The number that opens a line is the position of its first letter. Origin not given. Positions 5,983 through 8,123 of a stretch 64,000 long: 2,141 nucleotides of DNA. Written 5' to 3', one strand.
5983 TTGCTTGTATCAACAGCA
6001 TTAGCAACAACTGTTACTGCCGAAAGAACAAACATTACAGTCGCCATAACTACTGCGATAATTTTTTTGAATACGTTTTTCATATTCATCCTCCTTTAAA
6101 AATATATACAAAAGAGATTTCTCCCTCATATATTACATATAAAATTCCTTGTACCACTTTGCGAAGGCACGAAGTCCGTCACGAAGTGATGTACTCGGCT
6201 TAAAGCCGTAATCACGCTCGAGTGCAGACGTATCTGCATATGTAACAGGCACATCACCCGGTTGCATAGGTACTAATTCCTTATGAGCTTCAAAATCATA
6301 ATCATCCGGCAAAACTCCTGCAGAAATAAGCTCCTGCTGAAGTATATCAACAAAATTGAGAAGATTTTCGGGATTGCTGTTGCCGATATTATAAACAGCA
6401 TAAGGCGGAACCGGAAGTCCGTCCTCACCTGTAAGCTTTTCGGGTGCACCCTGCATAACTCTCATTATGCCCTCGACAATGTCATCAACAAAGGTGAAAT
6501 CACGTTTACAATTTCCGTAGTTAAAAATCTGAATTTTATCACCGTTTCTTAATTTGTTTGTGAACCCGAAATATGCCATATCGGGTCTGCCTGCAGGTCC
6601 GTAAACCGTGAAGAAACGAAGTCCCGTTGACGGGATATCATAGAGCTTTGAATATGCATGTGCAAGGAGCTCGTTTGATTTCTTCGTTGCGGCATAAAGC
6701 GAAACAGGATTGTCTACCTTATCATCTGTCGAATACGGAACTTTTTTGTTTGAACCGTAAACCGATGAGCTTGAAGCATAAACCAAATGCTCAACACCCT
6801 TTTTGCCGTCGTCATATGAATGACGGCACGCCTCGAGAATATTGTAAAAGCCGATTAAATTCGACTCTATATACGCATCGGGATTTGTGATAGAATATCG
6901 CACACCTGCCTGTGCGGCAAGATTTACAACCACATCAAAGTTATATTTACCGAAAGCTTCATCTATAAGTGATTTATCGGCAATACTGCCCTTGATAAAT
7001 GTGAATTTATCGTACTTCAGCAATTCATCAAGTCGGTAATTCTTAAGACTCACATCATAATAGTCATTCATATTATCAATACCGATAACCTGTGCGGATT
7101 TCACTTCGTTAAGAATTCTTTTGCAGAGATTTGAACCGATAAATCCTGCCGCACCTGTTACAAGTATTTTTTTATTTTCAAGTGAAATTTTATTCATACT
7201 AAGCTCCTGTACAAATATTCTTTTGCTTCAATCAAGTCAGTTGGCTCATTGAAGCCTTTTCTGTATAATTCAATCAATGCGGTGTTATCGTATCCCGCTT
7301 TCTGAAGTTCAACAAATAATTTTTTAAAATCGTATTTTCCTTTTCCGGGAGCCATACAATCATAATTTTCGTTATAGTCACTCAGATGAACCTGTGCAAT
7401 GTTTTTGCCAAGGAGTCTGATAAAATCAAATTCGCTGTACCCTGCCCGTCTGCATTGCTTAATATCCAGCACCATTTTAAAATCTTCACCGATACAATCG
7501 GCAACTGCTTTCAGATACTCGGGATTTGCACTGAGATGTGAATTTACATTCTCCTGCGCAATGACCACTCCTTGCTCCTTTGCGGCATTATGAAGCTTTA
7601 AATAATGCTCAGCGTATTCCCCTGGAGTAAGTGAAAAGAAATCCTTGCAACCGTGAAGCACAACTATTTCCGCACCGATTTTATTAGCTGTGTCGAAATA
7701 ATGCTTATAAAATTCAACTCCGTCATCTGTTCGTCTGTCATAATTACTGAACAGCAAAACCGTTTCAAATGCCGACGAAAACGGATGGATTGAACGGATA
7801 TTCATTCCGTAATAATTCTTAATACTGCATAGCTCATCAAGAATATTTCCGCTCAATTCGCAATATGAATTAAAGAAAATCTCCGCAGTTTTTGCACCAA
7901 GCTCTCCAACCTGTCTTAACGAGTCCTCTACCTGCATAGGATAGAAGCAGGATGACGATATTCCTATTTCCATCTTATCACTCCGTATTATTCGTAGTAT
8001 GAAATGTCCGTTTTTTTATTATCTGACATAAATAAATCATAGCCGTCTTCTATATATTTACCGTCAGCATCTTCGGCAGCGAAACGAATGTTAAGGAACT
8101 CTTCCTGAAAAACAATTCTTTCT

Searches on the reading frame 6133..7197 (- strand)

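Call 75: search_protein_families(library=pfam, proteins=[window:6133-7197:-], max_evalue=0.00001)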
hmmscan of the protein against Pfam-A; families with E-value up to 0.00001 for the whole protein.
window:6133-7197:- (354 aa): 6 families
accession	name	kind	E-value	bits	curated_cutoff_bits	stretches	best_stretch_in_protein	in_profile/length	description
PF01370.27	Epimerase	-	7.8e-55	186.3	20.9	1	11-257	1-234/240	NAD dependent epimerase/dehydratase family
PF16363.11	GDP_Man_Dehyd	-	1.5e-51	176.3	27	1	12-343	1-330/332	GDP-mannose 4,6 dehydratase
PF01073.25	3Beta_HSD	-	8.2e-19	68.1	22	1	12-244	1-225/280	3-beta hydroxysteroid dehydrogenase/isomerase family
PF02719.21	Polysacc_synt_2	-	1.9e-16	60.5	20.2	1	11-186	1-156/293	Polysaccharide biosynthesis protein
PF04321.23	RmlD_sub_bind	-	4e-14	52.8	27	1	10-251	2-200/287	RmlD substrate binding domain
PF07993.18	NAD_binding_4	-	1.1e-07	31.7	20.1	1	13-200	1-209/258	Male sterility protein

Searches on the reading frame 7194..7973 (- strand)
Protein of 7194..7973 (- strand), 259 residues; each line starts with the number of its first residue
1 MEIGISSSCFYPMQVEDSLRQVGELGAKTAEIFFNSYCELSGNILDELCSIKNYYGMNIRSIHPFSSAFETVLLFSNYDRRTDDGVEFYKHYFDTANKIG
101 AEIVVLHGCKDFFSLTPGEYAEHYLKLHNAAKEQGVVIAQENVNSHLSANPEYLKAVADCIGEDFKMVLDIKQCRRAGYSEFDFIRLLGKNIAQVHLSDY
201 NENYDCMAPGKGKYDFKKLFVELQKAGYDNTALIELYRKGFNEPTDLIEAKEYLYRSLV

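Call 75: search_protein_families(library=pfam, proteins=[window:7194-7973:-], max_evalue=0.00001)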
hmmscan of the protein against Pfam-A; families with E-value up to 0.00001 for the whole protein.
window:7194-7973:- (259 aa): 1 family
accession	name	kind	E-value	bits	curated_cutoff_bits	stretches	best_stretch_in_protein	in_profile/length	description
PF01261.30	AP_endonuc_2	-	8.8e-20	71.9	31.1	1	20-255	2-247/249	Xylose isomerase-like TIM barrel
